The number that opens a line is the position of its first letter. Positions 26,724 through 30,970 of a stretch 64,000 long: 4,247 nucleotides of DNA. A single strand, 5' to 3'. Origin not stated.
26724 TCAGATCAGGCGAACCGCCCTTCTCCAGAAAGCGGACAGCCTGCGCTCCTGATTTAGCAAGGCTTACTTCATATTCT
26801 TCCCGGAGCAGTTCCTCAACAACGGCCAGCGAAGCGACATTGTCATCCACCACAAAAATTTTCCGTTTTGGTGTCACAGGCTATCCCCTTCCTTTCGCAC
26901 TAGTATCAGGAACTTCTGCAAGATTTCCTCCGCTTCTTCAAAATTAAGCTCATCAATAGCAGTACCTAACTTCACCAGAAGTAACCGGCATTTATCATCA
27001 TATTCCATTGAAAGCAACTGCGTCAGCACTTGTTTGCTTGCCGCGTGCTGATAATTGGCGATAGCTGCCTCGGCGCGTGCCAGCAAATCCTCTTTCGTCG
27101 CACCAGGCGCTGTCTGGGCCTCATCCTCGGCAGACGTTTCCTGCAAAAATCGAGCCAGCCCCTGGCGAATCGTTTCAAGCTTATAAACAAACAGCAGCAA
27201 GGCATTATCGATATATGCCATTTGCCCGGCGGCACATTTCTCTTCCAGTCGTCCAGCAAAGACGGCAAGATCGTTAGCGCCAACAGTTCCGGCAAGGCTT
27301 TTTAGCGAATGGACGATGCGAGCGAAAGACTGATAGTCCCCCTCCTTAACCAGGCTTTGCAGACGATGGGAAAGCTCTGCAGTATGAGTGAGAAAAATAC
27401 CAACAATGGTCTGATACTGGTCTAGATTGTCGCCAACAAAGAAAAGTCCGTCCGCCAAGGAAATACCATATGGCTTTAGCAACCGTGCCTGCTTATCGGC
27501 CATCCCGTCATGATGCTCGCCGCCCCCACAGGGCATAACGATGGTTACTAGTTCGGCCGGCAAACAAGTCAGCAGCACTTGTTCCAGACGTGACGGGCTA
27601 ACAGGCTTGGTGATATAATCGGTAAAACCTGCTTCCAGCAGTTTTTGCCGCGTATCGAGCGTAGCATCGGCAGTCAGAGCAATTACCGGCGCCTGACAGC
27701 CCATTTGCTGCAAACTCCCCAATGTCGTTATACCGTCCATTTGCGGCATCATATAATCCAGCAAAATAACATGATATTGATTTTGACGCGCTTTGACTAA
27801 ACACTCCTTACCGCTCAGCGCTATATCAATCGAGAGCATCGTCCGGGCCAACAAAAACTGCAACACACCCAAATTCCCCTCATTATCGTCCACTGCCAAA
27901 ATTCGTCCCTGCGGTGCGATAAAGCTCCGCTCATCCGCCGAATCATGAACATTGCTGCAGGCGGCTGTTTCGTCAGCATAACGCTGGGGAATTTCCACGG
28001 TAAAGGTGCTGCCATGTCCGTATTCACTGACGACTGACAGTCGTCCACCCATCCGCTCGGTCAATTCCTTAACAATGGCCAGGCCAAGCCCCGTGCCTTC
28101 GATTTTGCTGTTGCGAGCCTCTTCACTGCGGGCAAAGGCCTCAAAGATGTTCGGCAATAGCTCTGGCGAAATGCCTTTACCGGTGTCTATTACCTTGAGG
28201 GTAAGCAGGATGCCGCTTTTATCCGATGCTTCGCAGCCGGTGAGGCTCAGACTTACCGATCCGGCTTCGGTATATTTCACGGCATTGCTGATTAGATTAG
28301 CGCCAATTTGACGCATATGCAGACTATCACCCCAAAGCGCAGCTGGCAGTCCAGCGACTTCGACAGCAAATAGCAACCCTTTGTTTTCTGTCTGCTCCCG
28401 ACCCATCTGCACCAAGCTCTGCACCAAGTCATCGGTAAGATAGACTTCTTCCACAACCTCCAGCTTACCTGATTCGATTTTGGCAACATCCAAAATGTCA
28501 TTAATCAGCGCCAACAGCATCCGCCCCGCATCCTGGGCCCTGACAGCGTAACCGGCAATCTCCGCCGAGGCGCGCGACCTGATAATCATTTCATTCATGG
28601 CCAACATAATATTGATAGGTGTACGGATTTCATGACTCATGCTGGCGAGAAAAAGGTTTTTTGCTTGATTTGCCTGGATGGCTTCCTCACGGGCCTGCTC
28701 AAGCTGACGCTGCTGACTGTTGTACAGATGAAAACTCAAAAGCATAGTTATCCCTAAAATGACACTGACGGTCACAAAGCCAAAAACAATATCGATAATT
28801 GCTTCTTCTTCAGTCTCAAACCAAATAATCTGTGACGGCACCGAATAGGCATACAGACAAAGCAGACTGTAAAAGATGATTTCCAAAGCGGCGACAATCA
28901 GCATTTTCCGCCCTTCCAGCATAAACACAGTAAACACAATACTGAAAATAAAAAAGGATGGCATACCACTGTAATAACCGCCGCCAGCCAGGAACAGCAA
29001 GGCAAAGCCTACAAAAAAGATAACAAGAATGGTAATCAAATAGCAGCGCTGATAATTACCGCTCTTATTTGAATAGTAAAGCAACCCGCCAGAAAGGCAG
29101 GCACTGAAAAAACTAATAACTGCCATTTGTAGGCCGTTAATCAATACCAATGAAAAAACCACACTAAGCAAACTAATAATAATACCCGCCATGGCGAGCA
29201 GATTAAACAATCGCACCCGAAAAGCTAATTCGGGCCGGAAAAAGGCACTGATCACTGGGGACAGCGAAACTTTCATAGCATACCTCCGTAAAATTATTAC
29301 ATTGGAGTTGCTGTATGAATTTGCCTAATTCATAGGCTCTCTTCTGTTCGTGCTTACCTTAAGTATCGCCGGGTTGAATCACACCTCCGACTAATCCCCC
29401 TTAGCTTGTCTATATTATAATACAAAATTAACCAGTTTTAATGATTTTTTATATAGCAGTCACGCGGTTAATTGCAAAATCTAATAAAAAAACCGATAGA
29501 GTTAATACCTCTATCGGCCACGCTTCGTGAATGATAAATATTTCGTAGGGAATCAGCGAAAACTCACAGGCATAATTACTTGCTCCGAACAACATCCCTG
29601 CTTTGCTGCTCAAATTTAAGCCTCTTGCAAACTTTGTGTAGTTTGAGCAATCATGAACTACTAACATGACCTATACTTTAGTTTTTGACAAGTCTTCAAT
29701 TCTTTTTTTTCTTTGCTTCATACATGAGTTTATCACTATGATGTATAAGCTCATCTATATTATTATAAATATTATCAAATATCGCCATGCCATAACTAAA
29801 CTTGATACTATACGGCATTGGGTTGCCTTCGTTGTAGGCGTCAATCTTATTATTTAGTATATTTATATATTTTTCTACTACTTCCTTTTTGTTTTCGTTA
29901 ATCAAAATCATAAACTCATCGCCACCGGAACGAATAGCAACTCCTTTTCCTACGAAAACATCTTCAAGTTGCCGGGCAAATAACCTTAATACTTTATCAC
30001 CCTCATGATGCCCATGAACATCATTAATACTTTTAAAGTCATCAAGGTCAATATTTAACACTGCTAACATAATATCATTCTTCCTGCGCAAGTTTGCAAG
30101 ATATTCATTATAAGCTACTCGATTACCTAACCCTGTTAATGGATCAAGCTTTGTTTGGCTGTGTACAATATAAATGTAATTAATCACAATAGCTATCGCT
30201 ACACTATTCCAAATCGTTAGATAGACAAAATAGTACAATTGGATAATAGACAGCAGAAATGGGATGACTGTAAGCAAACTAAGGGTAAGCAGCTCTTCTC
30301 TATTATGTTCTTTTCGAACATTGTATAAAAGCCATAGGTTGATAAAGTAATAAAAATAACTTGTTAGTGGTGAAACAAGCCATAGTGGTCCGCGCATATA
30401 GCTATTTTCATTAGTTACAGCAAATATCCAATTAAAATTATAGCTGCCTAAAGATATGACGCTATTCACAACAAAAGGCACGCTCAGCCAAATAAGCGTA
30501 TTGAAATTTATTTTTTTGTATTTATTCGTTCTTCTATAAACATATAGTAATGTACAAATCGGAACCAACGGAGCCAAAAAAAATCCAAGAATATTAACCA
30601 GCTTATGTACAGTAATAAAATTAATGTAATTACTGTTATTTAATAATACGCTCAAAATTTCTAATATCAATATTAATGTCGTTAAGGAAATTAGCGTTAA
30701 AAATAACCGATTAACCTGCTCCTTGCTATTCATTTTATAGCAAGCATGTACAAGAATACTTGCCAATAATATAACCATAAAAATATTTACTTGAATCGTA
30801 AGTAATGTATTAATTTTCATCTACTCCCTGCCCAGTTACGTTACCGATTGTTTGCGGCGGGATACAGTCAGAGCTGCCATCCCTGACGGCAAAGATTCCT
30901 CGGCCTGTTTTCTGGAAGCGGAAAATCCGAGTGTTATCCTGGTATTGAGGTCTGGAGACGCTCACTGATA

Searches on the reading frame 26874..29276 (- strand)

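Call 81: search_protein_families(library=pfam, proteins=[window:26874-29276:-], max_evalue=0.00001)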
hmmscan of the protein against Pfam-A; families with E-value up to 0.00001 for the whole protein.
window:26874-29276:- (800 aa): 4 families
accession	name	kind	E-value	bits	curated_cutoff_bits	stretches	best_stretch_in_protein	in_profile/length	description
PF02518.31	HATPase_c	-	6.5e-28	97.8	26.4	1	316-431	1-109/111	Histidine kinase-, DNA gyrase B-, and HSP90-like ATPase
PF00072.30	Response_reg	-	9e-24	84.2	30.2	1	459-567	1-109/111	Response regulator receiver domain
PF00512.31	HisKA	-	7.4e-15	55.2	26.9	1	205-270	1-66/66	His Kinase A (phospho-acceptor) domain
PF01627.28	Hpt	-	7.4e-10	39.4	24.6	1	624-690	2-68/84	Hpt domain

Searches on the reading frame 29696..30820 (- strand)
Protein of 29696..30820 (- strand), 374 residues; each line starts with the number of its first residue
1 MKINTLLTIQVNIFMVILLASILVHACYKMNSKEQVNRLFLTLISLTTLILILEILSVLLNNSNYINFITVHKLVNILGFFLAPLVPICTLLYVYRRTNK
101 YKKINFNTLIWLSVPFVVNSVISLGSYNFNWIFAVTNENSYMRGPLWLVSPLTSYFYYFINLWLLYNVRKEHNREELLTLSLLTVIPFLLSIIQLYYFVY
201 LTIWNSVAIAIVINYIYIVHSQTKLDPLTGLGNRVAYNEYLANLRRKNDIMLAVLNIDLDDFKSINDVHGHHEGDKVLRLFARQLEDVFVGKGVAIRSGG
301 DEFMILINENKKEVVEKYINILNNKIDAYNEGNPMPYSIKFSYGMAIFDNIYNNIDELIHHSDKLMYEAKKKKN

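Call 81: search_protein_families(library=pfam, proteins=[window:29696-30820:-], max_evalue=0.00001)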
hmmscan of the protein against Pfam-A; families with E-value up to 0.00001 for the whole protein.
window:29696-30820:- (374 aa): 1 family
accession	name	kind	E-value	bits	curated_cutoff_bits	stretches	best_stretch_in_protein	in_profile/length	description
PF00990.26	GGDEF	-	3.2e-33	115.2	23.8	1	224-373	2-158/161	Diguanylate cyclase, GGDEF domain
